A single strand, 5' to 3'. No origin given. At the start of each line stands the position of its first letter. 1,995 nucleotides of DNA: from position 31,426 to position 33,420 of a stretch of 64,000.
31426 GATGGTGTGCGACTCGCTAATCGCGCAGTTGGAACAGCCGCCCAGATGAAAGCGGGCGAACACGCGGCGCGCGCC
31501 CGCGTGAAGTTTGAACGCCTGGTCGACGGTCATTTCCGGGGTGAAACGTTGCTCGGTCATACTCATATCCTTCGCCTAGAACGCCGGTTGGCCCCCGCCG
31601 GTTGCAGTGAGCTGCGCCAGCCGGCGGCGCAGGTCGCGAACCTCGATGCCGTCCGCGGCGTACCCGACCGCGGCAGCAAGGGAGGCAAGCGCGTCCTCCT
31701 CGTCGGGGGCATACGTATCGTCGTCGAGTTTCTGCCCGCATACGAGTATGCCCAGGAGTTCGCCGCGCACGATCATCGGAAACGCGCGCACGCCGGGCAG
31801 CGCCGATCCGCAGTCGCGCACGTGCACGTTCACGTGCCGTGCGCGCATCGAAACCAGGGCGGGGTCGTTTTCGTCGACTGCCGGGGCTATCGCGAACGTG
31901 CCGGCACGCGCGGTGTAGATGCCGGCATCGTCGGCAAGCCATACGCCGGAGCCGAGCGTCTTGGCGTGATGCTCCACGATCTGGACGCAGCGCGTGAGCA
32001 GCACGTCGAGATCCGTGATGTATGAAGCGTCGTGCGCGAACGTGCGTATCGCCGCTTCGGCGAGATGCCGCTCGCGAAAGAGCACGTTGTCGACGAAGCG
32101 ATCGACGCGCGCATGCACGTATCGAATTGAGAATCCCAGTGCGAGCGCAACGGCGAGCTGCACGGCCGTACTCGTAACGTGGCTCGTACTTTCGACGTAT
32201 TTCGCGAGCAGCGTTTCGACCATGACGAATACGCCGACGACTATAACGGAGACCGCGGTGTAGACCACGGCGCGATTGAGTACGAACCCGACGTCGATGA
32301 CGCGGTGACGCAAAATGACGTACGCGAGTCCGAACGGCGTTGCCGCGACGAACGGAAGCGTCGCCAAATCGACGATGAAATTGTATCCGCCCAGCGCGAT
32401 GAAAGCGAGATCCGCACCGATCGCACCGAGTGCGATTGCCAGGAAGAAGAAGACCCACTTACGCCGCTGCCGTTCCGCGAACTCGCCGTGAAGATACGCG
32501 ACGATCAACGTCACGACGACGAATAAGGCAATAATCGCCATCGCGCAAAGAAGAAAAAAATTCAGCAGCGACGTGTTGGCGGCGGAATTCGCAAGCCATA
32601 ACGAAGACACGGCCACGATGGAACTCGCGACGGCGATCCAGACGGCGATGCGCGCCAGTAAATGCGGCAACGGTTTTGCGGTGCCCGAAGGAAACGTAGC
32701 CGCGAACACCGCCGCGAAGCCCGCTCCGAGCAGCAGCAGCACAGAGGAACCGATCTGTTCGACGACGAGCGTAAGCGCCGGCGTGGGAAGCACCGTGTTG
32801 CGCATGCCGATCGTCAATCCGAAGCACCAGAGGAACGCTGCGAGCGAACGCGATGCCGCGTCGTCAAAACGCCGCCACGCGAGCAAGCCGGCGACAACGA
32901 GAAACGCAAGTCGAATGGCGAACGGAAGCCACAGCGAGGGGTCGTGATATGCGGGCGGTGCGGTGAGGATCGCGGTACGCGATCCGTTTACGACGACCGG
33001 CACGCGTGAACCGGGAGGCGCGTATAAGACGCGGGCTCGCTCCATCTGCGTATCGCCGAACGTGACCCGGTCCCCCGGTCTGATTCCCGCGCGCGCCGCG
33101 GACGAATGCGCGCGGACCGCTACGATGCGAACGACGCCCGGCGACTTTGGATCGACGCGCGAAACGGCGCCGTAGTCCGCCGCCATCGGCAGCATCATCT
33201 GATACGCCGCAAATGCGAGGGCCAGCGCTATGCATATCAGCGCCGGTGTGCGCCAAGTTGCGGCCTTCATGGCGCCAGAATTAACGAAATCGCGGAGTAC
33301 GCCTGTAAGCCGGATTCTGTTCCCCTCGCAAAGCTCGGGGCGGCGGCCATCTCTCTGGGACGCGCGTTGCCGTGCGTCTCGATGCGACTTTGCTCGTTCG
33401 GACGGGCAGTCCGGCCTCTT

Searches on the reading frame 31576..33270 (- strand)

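Call 84: search_protein_families(library=pfam, proteins=[window:31576-33270:-], max_evalue=0.001)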
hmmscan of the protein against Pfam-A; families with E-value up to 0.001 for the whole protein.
window:31576-33270:- (564 aa): 2 families
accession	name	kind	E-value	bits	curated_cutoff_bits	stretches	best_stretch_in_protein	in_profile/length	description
PF01590.32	GAF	-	2.4e-06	28.5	22.4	1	420-538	1-132/133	GAF domain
PF17820.7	PDZ_6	-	0.00012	22.1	27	1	49-70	2-23/54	PDZ domain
